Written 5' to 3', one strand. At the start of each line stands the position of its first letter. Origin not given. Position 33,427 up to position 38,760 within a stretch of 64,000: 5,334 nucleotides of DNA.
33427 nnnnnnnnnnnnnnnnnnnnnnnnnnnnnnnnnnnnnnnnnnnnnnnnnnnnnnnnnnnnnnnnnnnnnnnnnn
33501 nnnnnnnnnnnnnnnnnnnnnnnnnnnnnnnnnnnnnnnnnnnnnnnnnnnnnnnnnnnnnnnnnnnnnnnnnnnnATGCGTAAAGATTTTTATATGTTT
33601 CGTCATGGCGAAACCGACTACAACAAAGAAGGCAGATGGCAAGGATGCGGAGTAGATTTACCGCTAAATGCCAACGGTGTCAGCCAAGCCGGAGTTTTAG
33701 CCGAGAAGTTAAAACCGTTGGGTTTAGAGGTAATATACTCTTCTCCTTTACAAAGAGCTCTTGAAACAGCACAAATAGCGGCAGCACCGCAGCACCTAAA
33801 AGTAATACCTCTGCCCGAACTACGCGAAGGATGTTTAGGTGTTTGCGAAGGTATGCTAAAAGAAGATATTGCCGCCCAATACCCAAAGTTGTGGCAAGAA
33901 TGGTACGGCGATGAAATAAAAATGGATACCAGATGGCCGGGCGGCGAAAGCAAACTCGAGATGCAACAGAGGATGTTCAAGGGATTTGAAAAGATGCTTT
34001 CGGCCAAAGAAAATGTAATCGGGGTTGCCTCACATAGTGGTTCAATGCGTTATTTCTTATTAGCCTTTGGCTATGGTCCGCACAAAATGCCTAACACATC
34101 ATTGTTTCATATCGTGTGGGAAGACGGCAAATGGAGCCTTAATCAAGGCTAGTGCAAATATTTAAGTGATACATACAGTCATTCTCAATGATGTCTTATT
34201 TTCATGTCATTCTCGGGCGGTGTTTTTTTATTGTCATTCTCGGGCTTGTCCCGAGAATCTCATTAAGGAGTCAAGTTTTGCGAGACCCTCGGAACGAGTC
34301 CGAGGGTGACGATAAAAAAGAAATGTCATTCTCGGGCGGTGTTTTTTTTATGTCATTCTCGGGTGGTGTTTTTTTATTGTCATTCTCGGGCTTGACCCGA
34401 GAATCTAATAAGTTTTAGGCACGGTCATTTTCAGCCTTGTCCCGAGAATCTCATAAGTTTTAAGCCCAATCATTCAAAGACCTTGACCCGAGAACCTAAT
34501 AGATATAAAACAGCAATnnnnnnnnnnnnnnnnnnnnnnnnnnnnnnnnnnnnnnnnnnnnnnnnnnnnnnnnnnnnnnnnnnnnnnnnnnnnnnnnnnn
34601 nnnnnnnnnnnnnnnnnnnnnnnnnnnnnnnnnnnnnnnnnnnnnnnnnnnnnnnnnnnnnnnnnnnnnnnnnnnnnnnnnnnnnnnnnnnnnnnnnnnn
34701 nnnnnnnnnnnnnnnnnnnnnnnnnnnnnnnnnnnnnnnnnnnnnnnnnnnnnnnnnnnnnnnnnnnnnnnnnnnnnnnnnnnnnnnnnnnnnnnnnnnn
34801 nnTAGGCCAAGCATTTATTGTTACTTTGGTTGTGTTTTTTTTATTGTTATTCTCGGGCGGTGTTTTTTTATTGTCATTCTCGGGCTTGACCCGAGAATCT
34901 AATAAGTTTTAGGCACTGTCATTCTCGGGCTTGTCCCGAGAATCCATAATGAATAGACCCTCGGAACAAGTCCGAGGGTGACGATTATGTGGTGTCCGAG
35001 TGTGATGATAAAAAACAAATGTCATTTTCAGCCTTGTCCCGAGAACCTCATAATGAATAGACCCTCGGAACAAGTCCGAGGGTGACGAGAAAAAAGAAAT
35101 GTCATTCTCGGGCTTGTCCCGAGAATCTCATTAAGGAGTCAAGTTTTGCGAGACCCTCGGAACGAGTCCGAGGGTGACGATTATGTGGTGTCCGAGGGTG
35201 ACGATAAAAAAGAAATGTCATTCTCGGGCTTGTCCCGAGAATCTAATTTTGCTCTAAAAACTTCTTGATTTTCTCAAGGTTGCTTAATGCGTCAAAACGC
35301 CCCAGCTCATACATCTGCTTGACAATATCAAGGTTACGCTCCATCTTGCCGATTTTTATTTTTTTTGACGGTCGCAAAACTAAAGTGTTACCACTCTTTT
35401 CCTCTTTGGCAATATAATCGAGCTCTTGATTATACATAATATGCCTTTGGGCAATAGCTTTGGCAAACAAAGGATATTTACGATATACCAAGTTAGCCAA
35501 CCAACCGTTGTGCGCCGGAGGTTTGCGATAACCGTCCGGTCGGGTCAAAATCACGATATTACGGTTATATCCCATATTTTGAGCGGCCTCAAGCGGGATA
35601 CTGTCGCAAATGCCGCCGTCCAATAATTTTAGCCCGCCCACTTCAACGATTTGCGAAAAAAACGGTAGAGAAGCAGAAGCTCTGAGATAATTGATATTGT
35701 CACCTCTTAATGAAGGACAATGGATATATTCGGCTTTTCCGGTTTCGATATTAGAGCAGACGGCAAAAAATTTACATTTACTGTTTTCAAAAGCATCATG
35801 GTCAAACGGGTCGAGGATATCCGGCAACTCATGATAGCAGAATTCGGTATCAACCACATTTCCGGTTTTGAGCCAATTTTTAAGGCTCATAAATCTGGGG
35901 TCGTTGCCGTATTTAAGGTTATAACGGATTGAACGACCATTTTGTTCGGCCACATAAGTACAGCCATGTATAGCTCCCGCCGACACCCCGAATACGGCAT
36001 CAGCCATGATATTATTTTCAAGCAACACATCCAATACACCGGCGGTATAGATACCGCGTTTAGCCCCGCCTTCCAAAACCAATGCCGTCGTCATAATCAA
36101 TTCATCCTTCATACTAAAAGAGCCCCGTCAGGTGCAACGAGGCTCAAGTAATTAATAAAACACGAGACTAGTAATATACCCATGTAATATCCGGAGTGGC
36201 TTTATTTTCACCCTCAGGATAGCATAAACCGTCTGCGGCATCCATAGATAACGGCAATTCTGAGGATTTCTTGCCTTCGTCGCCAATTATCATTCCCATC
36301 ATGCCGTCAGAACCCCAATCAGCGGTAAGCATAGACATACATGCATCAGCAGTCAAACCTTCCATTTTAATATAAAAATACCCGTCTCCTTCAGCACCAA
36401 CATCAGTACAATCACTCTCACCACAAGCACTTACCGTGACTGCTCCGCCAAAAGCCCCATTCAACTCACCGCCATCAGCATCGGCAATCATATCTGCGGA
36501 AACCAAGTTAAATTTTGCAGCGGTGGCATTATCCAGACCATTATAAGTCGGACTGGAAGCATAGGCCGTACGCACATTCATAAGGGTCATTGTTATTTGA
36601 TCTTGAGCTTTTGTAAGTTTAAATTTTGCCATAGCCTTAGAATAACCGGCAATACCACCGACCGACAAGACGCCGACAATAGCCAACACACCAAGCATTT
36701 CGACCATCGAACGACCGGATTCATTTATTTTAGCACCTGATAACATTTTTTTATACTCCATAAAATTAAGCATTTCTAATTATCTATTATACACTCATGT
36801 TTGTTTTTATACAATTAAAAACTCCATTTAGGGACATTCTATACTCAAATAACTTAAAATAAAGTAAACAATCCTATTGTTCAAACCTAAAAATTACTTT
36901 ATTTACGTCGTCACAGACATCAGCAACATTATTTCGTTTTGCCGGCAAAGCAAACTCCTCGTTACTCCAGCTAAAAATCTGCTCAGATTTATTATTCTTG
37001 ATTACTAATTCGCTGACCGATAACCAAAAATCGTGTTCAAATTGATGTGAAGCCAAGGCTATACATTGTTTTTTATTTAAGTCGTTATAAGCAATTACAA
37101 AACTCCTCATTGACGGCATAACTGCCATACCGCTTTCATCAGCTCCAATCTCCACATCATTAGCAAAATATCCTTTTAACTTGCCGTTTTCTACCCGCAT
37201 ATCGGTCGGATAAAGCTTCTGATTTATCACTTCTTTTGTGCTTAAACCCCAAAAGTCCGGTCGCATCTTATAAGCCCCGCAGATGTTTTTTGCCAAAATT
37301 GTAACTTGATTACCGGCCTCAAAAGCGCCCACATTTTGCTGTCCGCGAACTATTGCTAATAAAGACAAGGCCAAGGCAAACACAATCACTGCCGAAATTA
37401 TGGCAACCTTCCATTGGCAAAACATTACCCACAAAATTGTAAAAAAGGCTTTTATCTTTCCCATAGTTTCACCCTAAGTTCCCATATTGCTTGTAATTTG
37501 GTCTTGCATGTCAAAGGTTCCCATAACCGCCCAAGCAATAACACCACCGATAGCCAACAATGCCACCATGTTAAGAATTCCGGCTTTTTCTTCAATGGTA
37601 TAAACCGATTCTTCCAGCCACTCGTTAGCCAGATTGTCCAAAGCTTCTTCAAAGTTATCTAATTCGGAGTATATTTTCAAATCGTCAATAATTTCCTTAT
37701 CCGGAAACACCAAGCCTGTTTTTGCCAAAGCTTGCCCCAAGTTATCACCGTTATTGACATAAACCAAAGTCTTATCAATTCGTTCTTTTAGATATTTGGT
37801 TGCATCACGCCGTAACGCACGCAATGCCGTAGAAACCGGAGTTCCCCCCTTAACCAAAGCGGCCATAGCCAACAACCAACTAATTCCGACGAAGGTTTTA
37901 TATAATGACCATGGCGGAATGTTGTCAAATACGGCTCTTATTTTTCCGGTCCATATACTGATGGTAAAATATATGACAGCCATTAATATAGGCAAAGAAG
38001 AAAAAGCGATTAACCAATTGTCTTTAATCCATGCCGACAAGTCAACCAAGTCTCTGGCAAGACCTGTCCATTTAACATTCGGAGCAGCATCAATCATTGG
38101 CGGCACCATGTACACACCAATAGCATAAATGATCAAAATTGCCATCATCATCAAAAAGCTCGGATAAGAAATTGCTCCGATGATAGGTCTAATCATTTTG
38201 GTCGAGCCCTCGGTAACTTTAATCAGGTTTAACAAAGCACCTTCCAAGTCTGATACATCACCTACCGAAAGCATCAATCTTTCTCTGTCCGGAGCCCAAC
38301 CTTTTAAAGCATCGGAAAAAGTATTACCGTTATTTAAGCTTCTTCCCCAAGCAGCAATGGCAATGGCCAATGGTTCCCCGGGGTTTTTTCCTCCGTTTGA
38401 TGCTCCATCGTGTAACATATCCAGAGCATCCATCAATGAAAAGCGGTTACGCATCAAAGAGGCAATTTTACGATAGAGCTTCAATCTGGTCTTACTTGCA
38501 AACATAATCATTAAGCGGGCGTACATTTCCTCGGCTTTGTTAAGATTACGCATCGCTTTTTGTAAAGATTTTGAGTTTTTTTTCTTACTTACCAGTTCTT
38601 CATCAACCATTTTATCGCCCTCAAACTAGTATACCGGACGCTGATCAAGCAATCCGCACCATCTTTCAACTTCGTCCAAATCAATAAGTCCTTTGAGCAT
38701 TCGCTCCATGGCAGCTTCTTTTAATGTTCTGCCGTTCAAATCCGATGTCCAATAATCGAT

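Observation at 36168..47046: Plasmid-R64-type type IVb pilus operon in the chromosome, adjacent to T4SS genes and lacking a prepilin peptidase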

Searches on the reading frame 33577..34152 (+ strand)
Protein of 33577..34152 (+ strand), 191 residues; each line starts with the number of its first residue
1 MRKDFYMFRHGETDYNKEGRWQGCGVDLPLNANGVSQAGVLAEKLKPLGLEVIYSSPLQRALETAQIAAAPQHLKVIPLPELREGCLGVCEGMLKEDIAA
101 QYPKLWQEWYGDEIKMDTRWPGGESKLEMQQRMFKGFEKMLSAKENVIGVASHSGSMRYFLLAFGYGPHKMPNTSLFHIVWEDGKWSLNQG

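Call 5: search_protein_families(library=pfam, proteins=[window:33577-34152:+], max_evalue=0.01)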
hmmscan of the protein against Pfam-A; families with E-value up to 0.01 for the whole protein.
window:33577-34152:+ (191 aa): 1 family
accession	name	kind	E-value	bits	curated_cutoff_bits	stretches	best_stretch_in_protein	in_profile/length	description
PF00300.27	His_Phos_1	-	9.2e-44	149.9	21.7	1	6-189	2-189/194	Histidine phosphatase superfamily (branch 1)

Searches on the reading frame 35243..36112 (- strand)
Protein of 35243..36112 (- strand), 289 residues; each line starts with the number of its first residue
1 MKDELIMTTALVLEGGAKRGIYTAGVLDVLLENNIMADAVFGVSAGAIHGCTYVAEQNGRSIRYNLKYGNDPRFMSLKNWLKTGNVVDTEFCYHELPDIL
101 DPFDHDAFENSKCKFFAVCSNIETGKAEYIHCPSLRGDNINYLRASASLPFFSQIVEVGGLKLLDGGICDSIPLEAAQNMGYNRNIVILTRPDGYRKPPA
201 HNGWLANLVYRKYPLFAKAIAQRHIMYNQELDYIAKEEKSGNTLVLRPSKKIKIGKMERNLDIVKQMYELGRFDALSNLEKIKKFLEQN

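Call 5: search_protein_families(library=pfam, proteins=[window:35243-36112:-], max_evalue=0.01)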
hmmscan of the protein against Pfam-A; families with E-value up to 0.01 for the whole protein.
window:35243-36112:- (289 aa): 2 families
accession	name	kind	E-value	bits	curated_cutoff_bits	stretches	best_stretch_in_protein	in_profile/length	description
PF01734.28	Patatin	-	8.7e-24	85.2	27.7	1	11-177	1-190/191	Patatin-like phospholipase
PF19890.4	DUF6363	-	2.6e-18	66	26.4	1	213-287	1-75/75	Domain of unknown function (DUF6363)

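Call 73: search_protein_families(library=ncbifam, proteins=[window:35243-36112:-], max_evalue=0.001)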
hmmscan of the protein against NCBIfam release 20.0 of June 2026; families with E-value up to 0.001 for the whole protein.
window:35243-36112:- (289 aa): 1 family
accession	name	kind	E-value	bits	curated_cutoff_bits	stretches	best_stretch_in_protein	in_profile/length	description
NF007623.0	PRK10279.1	equivalog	2.9e-14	53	272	1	10-187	7-177/301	patatin-like phospholipase RssA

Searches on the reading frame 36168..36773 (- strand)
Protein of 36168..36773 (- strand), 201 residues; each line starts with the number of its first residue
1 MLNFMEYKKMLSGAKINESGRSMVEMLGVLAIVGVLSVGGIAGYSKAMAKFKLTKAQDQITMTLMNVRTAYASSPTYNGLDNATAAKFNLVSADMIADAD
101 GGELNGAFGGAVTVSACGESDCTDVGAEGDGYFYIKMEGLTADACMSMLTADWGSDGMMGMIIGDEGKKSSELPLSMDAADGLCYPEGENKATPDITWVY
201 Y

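Call 3: search_protein_families(library=pfam, proteins=[window:36168-36773:-], max_evalue=0.01)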
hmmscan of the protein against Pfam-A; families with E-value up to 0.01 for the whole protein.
window:36168-36773:- (201 aa): 2 families
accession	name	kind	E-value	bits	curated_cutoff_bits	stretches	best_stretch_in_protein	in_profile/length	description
PF05307.16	Bundlin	-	1.3e-07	32.4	22.3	1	52-198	8-148/151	Bundlin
PF08805.16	PilS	-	2e-07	31.5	22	1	56-191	7-132/138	PilS N terminal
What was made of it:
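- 36168..36773 (-): Major prepilin (PilS/bundlin type). Processing site G|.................. The likely start is ATG 36746, giving an 11-aa leader. PF05307 at 32.4 bits and PF08805 at 31.5 bits, both above cut-off (call 3).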

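Call 9: search_protein_families(library=ncbifam, proteins=[window:36168-36773:-], max_evalue=0.01)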
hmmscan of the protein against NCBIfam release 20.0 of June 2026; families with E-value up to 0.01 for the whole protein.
window:36168-36773:- (201 aa): 2 families
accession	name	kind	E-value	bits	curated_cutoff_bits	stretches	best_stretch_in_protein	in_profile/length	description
NF047827.1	T3SSXpsH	equivalog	0.00045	20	160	1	20-70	2-52/145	type II secretion system protein XpsH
NF007800.0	PRK10506.1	equivalog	0.0025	17.6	158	1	16-69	6-59/163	prepilin peptidase-dependent protein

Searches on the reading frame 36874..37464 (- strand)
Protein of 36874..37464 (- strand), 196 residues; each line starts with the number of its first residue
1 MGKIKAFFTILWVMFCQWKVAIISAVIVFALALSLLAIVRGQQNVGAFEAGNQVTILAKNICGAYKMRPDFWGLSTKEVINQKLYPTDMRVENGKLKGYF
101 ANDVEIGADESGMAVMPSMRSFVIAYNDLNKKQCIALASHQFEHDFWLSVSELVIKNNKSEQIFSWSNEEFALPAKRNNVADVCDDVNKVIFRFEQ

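Call 3: search_protein_families(library=pfam, proteins=[window:36874-37464:-], max_evalue=0.01)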
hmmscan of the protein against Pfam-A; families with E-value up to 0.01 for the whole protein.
window:36874-37464:- (196 aa): 2 families
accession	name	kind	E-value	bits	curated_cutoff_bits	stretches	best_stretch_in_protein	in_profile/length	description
PF08805.16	PilS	-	0.00035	21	22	1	53-167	10-108/138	PilS N terminal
PF05307.16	Bundlin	-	0.00087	20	22.3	1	53-146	15-106/151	Bundlin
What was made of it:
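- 36874..37464 (-): Uncleaved pilin paralog, 196 aa: basic N-terminus, one transmembrane helix, pilin-like globular domain. It has no Gly(-1)/Glu(+5) processing site. Pfam PilS and Bundlin hits fall just below cut-off (call 3).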

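Call 9: search_protein_families(library=ncbifam, proteins=[window:36874-37464:-], max_evalue=0.01)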
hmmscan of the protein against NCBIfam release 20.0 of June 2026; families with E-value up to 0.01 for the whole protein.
window:36874-37464:- (196 aa): 0 families

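Call 56: search_protein_families(library=padloc, proteins=[window:36874-37464:-], max_evalue=0.01)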
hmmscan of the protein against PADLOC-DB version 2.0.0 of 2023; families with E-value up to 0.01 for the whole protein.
window:36874-37464:- (196 aa): 0 families

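Call 66: predict_structure(protein=window:36874-37464:-)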
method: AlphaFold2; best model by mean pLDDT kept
length: 196 residues; sequences in the alignment: 1
mean_pLDDT: 47.0   pTM: 0.30
mean pLDDT of the five models: 47.0, 46.8, 44.8, 43.1, 43.0
residues with pLDDT >= 90: 23; 70-90: 15; 50-70: 24; < 50: 134
segments of 3 or more residues with pLDDT < 50: 43-150, 168-190
pLDDT, mean of each block of 10 residues (from residue 1): 84 93 93 80 43 27 27 29 32 34 28 27 37 37 37 55 53 33 43 50
secondary structure, 60 per line:
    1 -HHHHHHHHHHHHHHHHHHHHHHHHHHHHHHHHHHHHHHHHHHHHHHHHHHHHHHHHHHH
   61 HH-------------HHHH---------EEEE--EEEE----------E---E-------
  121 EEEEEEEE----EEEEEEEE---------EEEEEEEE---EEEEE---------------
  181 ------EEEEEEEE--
elements in order: H2-62 H76-79 E89-92 E95-98 E121-128 E133-140 E150-157 E161-165 E187-194

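Call 69: fold_search(model_id=the predicted structure, library=pdb)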
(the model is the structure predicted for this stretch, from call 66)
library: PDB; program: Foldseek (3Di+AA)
matches with E <= 10: 29; with E <= 0.001: 0
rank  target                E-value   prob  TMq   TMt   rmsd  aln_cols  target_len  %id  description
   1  9b62_E                4.6e+00  0.01  0.07  0.06  53.8       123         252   12  Human RANBP2/RAN(GTP)/RANGAP1-SUMO1/UBC9/CRM1/RAN(GTP) - composite map and model (released 2024-10-16)
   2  8yfh_A                5.5e+00  0.06  0.09  0.05   3.5        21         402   24  Structure of alpha-1,3-glucanase agn1 (released 2025-02-26)
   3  9m6l_A                5.8e+00  0.04  0.09  0.05   9.9        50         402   14  Agn1p mutant D237N (released 2026-03-11)
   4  5l6l_A                6.2e+00  0.03  0.09  0.23   9.2        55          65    9  Structure of Caulobacter crescentus VapBC1 bound to operator DNA (released 2016-12-28)
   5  7kgz_A                6.2e+00  0.03  0.10  0.04   9.3        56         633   11  FMN-binding beta-glucuronidase from Roseburia hominis (released 2021-11-10)
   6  1y07_A                6.6e+00  0.08  0.10  0.16   7.2        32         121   22  Crystal structure of the superoxide reductase from Treponema pallidum (released 2005-11-22)
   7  7mwb_D                7.0e+00  0.03  0.14  0.08   5.8        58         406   17  ERAP1 binds peptide C-terminus of a SPF sequence (FKARKF) (released 2021-07-28)
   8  2j6d_MODEL_1_A        7.4e+00  0.03  0.09  0.21  13.6        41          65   17  CONKUNITZIN-S2 - CONE SNAIL NEUROTOXIN - DENOVO STRUCTURE (released 2007-01-16)
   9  5mqh                  7.4e+00  0.02  0.09  0.08  11.2        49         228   22  Structure of the Phosphatase Domain of the Cell Fate Determinant SpoIIE from Bacillus subtilis in a crystal form without (released 2017-05-31)
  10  5l6m_E                7.4e+00  0.02  0.10  0.24  12.5        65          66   14  Structure of Caulobacter crescentus VapBC1 (VapB1deltaC:VapC1 form) (released 2016-12-28)
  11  3cw2_B                7.4e+00  0.01  0.08  0.05  17.4        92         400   13  Crystal structure of the intact archaeal translation initiation factor 2 from Sulfolobus solfataricus . (released 2009-01-06)
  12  8awp_B                7.8e+00  0.04  0.08  0.14   2.1        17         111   12  Crystal structure of a manganese-containing cupin (tm1459) from Thermotoga maritima, variant 208 (V19I/R23H/M38I/I60F/ (released 2023-03-08)
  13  8hjx_B                7.8e+00  0.04  0.08  0.13   2.1        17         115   12  Crystal structure of a cupin protein (tm1459, H52A/H58E mutant) in copper (Cu) substituted form (released 2023-06-14)
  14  7y22_Y                7.8e+00  0.03  0.10  0.03  13.3        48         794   19  CryoEM structure of Klebsiella phage Kp7 tail complex applied with C6 symmetry (released 2023-06-14)
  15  7v1n_K                7.8e+00  0.02  0.09  0.21  14.1        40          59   15  Structure of the Clade 2 C. difficile TcdB in complex with its receptor TFPI (released 2022-02-23)
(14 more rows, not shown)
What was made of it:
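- Tried and rejected: The AF2 model of the 196-aa pilin paralog was low confidence (pLDDT 47) and its Foldseek hits were meaningless (calls 66, 69).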

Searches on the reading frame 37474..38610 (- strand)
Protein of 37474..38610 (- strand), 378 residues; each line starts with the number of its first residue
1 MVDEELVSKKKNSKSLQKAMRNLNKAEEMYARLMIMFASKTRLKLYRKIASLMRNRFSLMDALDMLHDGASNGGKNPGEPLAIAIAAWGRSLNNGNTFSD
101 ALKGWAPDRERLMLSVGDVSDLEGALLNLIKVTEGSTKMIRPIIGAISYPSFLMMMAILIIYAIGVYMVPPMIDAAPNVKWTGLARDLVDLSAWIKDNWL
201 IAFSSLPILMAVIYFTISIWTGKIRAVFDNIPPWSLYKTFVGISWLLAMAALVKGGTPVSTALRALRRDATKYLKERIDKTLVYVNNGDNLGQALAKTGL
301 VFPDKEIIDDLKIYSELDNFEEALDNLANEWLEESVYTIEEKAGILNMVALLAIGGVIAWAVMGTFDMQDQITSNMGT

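Call 3: search_protein_families(library=pfam, proteins=[window:37474-38610:-], max_evalue=0.01)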
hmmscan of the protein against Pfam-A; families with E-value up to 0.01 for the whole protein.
window:37474-38610:- (378 aa): 1 family
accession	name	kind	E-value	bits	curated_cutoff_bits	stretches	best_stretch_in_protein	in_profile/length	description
PF00482.28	T2SSF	-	8.4e-26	90.8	25.2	2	245-364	1-121/125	Type II secretion system (T2SS), protein F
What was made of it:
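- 37474..38610 (-): Platform protein (GspF/BfpE/PilR family). PF00482 E 8e-26 (call 3).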

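Call 9: search_protein_families(library=ncbifam, proteins=[window:37474-38610:-], max_evalue=0.01)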
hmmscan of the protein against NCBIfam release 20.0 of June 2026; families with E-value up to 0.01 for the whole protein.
window:37474-38610:- (378 aa): 6 families
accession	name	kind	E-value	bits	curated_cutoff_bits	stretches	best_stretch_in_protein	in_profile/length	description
NF007861.0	PRK10573.1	equivalog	9.6e-14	51.2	401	1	37-363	56-385/401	protein transport protein HofC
TIGR02120.1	GspF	equivalog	2.4e-13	50.1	424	1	39-363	62-388/401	type II secretion system inner membrane protein GspF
NF041012.2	T4P_ComGB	equivalog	8.7e-13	48.3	240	1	42-300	3-260/332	competence type IV pilus assembly protein ComGB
NF052606.1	T4PiliAsmPilCMyx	equivalog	9.3e-11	41.2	700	1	42-364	82-406/419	type IV pilus assembly protein PilC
NF052607.1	T4PiliAsmPilCThrm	equivalog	1.1e-07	31.3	700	1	91-367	111-395/406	type IV pilus assembly protein PilC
NF047826.1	T3SSXpsF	equivalog_domain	0.00065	18.6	650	1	122-365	146-393/405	type II secretion system protein XpsF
